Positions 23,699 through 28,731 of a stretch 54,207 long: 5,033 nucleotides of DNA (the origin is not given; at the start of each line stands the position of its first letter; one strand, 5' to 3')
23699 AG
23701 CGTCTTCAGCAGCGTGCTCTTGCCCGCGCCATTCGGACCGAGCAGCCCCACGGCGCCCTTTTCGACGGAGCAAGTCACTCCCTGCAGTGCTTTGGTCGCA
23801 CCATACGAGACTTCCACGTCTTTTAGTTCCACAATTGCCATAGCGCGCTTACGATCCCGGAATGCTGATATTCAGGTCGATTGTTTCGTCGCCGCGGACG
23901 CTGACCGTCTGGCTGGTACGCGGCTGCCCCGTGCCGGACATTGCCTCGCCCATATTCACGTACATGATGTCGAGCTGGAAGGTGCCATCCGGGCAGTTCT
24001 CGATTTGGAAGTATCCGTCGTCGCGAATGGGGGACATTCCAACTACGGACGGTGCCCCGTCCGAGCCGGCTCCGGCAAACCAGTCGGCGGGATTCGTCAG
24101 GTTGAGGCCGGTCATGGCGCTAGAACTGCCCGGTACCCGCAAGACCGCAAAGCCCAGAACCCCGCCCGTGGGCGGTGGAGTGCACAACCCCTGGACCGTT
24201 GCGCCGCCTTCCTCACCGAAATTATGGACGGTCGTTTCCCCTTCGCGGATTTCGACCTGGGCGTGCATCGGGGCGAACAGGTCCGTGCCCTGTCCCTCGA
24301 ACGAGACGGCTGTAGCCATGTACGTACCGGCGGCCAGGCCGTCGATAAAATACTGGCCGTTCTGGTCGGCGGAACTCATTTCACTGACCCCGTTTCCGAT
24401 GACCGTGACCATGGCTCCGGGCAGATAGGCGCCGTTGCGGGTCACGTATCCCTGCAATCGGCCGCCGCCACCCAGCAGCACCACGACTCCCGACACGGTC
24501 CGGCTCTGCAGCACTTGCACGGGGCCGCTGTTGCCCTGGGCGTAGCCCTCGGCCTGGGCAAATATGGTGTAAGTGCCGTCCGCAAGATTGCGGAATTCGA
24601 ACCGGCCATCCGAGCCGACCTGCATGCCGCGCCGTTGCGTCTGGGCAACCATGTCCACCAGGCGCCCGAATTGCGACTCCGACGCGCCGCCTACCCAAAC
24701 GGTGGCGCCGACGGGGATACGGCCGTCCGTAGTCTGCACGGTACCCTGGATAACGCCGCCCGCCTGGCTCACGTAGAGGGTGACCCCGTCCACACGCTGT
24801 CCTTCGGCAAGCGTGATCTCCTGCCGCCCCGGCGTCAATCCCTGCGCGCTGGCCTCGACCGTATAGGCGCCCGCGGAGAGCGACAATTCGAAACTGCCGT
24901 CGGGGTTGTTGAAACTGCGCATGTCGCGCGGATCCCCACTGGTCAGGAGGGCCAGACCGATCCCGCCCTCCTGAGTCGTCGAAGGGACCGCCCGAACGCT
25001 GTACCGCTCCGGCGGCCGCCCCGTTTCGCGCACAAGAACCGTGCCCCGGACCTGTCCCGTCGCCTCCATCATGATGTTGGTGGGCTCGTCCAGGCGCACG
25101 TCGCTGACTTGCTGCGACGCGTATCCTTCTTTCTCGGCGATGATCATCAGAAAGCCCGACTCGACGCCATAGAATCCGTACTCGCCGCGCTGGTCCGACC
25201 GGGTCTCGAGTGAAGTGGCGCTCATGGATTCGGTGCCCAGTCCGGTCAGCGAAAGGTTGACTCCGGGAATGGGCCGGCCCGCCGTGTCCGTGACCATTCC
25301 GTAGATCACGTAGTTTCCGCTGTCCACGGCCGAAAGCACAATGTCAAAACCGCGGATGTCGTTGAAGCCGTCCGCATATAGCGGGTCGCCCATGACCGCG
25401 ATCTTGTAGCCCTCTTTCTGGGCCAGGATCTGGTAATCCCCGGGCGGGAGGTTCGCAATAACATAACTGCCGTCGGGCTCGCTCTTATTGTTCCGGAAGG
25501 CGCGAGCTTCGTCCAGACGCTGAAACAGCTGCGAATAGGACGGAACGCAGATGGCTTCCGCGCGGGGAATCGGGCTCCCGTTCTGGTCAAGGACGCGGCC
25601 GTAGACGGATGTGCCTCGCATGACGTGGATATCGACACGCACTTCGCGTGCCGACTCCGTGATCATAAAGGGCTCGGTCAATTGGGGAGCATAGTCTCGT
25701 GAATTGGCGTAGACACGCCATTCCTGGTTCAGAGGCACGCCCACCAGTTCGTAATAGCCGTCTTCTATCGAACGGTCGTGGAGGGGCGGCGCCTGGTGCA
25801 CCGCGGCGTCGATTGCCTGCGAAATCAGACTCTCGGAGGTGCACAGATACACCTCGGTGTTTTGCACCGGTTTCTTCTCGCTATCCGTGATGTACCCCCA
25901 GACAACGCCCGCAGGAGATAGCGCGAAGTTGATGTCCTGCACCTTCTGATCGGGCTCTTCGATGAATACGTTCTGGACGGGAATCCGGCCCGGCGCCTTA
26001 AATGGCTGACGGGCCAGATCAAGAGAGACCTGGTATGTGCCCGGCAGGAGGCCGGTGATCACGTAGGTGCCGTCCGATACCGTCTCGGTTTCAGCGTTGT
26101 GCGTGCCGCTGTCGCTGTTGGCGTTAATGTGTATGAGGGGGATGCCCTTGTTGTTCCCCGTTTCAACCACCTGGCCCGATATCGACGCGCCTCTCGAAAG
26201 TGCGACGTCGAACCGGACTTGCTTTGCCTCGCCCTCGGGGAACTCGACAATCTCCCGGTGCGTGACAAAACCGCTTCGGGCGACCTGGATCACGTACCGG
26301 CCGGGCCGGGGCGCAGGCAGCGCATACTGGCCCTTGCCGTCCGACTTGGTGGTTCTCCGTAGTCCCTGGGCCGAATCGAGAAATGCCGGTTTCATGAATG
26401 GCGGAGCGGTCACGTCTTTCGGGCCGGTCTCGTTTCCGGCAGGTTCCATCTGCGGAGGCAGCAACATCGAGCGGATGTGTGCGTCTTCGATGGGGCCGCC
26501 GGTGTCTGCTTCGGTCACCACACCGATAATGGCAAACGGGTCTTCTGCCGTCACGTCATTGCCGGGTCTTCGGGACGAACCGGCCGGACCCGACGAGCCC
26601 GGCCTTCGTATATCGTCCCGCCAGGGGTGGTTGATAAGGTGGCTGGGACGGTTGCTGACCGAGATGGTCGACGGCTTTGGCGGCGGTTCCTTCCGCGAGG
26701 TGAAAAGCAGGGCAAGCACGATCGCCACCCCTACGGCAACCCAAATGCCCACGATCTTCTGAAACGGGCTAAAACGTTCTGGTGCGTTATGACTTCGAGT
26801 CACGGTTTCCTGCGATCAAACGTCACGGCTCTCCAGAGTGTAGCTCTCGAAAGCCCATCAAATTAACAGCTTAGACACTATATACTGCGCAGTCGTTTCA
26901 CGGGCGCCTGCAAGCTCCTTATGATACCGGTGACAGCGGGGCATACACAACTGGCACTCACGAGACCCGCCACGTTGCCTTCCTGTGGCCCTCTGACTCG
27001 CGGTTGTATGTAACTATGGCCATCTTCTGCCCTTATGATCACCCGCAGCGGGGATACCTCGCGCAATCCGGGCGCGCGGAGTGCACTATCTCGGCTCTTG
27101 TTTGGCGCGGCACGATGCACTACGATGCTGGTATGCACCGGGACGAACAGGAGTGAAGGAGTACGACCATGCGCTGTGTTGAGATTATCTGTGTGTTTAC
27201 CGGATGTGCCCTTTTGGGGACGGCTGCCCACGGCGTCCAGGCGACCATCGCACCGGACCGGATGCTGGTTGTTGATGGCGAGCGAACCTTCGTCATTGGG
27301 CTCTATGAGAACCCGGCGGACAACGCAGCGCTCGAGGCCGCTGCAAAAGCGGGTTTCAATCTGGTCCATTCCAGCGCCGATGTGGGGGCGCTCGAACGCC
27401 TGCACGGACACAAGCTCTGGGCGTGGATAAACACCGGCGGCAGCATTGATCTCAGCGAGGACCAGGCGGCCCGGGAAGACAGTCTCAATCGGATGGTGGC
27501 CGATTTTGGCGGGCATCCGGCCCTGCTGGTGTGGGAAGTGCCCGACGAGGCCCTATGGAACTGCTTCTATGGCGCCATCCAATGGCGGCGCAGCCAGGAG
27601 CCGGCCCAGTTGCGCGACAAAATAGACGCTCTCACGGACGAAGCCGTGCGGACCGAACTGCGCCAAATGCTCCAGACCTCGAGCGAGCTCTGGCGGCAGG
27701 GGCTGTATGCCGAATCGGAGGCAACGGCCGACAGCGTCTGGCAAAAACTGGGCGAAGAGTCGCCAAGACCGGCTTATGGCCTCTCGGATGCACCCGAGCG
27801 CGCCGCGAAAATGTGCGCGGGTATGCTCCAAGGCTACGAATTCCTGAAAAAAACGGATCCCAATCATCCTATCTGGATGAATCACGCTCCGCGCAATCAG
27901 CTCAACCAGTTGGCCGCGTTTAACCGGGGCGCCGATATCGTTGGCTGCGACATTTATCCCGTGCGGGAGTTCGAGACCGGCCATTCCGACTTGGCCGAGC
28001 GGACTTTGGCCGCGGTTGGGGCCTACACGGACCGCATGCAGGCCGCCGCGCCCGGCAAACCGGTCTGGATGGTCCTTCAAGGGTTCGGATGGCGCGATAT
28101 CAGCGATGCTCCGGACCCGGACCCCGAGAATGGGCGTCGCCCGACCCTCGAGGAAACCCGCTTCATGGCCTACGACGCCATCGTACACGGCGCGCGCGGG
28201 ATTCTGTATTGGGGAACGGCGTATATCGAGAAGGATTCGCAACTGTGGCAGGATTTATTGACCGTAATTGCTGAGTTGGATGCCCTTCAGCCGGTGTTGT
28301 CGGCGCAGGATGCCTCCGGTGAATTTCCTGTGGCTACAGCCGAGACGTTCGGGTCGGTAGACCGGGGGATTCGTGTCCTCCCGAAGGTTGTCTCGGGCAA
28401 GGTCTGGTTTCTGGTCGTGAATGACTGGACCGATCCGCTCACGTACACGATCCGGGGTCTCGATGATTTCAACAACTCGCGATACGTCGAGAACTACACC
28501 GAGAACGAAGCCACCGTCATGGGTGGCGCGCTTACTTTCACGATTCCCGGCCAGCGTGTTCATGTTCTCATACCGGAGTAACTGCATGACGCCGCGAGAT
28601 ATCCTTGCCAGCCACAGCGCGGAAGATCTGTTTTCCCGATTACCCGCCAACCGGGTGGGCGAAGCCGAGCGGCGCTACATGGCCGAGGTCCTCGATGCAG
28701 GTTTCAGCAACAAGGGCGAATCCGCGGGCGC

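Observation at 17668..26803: Seven-gene exporter-like module with no obvious functional precedent: CarboxypepD_reg-repeat anchor protein, two ATPase/ABC-2 permease pairs and two paralogous unknowns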

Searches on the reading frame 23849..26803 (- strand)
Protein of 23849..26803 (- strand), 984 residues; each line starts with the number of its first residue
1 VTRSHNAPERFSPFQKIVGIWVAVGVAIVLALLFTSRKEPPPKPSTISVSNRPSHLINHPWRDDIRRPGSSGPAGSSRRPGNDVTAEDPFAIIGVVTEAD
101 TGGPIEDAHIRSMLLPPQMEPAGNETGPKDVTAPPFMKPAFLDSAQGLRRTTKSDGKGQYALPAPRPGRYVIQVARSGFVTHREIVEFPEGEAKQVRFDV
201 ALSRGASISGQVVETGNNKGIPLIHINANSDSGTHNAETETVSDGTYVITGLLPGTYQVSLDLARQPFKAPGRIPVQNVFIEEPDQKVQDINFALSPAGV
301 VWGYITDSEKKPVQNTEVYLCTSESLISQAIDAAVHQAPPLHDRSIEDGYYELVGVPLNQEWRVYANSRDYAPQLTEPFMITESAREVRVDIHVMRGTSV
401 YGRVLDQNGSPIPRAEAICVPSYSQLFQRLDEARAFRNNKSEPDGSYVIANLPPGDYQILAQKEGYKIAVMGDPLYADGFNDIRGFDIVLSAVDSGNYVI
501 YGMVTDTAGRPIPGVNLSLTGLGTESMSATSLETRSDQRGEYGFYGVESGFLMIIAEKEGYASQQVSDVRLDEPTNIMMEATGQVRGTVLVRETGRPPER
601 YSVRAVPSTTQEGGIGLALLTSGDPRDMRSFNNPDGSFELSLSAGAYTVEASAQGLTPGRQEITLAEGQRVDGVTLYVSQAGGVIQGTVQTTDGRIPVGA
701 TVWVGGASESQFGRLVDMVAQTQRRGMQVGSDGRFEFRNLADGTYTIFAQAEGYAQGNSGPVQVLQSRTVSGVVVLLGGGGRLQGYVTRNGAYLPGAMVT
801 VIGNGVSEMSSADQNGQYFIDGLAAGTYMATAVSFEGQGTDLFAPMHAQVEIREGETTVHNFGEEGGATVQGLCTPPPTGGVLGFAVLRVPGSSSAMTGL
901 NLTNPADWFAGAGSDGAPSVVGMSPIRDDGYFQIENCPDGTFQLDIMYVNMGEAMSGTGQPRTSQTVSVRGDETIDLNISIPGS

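Call 4: search_protein_families(library=pfam, proteins=[window:23849-26803:-], max_evalue=0.01)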
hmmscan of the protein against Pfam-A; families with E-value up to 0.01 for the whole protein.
window:23849-26803:- (984 aa): 16 families
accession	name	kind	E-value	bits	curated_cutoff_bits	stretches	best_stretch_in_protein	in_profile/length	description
PF13620.12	CarboxypepD_reg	-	1.5e-73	243.6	32.3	7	500-574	2-72/82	Carboxypeptidase regulatory-like domain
PF13715.12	CarbopepD_reg_2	-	2.3e-31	108.1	32.2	2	500-567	1-61/88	CarboxypepD_reg-like domain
PF17210.9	SdrD_B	-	2.1e-17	63.8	29.7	1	217-262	20-65/112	SdrD B-like domain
PF09430.16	EMC7_beta-sandw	-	2.5e-15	57.2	26.6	0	724-754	20-50/122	ER membrane protein complex subunit 7, beta-sandwich domain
PF14686.12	fn3_3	-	5.4e-11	42.6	24.4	0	729-769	31-72/75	Polysaccharide lyase family 4, domain II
PF17802.7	SpaA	-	4.1e-10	40.1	23.1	0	232-259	27-56/91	Prealbumin-like fold domain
PF23193.1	NOMO_3rd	-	5.7e-07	30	27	0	730-752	65-87/120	NOMO third transthyretin-like domain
PF07495.19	Y_Y_Y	-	5.9e-07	29.7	26.6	0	441-462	28-45/65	Y_Y_Y domain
PF08308.17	PEGA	-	3.6e-06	27.2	20.8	0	167-196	34-63/71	PEGA domain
PF24421.1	Ig_J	-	6.5e-06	26.6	29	0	227-261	48-82/104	Tip attachment protein J, Ig-like domain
PF25020.1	TTR_TEN1-4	-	5.6e-05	23.4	27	0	203-271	4-67/86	Teneurin TTR-like domain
PF08400.16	phage_tail_N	-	0.0007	20.1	26.6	0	499-570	4-76/134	Prophage tail fibre N-terminal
PF15976.11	CooC_C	-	0.0019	18.7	29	0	390-417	9-36/93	CS1-pili formation C-terminal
PF10670.15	DUF4198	-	0.0044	17.6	34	0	780-833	146-206/209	Domain of unknown function (DUF4198)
PF02369.22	Big_1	-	0.0051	17.3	34.9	0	503-541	24-61/93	Bacterial Ig-like domain (group 1)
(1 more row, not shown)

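Call 5: search_protein_families(library=ncbifam, proteins=[window:23849-26803:-], max_evalue=0.01)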
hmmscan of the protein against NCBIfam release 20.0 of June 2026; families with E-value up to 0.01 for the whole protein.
window:23849-26803:- (984 aa): 2 families
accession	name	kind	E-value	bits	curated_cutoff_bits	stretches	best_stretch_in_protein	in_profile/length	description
NF052345.1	S_layer_anammox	exception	4.3e-16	57.5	1400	3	574-765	1304-1473/1596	Kustd1514 family S-layer glycoprotein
TIGR04134.1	lipo_with_rSAM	hypoth_equivalog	0.00056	20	39.8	0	497-548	39-94/150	radical SAM-associated putative lipoprotein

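Call 85: search_protein_families(library=padloc, proteins=[window:23849-26803:-], max_evalue=0.001)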
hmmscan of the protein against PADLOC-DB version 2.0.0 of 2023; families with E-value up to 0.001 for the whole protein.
window:23849-26803:- (984 aa): 0 families

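Call 86: search_solved_structures(query=window:23849-26803:-, max_evalue=0.001)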
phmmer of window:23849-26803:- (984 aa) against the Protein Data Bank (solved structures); distinct sequences matched with E-value up to 0.001: 1.
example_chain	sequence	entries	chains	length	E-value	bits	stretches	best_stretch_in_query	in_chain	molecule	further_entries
9c7v_B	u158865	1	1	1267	0.00011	23.7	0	444-752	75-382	BOS complex subunit NOMO2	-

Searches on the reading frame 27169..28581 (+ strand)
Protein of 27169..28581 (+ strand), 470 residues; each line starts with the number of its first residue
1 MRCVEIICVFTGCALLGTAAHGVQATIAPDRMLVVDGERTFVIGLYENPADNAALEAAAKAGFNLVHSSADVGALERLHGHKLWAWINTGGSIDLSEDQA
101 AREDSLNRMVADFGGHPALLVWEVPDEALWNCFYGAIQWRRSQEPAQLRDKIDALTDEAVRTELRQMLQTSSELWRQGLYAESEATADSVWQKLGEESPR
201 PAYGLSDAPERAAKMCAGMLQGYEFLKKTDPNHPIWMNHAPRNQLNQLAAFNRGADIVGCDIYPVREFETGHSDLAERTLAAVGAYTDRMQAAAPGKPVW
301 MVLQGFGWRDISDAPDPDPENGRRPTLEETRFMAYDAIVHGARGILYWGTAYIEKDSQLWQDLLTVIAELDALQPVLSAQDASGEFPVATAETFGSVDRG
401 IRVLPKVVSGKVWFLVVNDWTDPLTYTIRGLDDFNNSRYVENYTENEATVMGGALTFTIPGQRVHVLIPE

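Call 35: search_protein_families(library=pfam, proteins=[window:27169-28581:+], max_evalue=0.0001)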
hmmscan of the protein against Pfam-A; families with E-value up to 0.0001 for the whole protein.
window:27169-28581:+ (470 aa): 1 family
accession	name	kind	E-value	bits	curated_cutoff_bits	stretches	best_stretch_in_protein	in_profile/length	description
PF02449.21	Glyco_hydro_42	-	5e-05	23.3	21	0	222-348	220-335/376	Beta-galactosidase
